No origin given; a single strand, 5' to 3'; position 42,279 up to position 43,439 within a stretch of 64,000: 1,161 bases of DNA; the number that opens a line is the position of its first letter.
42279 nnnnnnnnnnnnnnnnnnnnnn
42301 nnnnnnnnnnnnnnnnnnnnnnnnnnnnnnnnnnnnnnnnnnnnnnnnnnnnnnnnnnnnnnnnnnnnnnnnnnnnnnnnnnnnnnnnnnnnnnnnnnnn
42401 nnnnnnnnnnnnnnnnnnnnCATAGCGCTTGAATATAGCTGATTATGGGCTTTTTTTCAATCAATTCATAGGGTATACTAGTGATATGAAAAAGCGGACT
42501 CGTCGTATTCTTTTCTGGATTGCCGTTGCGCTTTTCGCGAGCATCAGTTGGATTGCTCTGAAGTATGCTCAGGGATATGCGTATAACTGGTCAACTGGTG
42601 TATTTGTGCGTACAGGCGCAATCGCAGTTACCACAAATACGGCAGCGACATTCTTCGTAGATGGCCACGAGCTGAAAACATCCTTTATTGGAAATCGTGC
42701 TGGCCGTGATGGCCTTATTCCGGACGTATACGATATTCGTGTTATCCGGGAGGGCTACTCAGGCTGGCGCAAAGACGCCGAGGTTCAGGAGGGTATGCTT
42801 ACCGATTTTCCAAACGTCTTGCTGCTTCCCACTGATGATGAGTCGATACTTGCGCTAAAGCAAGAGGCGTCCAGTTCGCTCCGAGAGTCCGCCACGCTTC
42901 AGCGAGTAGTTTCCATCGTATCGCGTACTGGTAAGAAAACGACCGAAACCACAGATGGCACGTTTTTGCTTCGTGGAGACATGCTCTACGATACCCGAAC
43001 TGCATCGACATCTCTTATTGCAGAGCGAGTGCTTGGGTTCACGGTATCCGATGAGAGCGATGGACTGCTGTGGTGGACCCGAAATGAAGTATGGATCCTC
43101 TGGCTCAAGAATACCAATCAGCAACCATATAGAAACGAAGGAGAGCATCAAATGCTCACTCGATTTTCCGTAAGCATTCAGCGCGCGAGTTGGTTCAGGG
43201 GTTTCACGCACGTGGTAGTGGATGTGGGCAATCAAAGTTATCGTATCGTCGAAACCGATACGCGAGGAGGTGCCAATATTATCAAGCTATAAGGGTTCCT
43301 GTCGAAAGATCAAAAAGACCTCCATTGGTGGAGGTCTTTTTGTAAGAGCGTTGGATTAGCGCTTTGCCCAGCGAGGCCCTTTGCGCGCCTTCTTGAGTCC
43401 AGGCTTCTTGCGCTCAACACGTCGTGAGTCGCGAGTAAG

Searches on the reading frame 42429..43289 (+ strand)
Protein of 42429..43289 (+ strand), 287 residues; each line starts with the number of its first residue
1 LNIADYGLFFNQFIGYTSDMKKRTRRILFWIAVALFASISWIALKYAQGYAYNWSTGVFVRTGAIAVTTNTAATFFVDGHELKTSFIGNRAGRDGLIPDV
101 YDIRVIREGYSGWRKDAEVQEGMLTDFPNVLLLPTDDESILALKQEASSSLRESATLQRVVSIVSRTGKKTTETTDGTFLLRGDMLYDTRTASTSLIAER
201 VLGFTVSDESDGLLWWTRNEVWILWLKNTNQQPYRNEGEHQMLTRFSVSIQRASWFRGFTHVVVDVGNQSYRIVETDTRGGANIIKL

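Call 57: search_protein_families(library=pfam, proteins=[window:42429-43289:+], max_evalue=0.00001)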
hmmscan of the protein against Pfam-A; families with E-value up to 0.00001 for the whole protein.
window:42429-43289:+ (287 aa): 0 families

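Call 74: search_protein_families(library=pfam, proteins=[window:42429-43289:+], max_evalue=1)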
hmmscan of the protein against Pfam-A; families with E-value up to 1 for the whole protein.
window:42429-43289:+ (287 aa): 2 families
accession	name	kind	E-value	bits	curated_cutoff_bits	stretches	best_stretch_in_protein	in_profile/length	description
PF17793.6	AHD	-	0.082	13.4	27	1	141-179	5-41/61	ANC1 homology domain (AHD)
PF00903.31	Glyoxalase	-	0.098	13.5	20.6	1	199-248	20-78/121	Glyoxalase/Bleomycin resistance protein/Dioxygenase superfamily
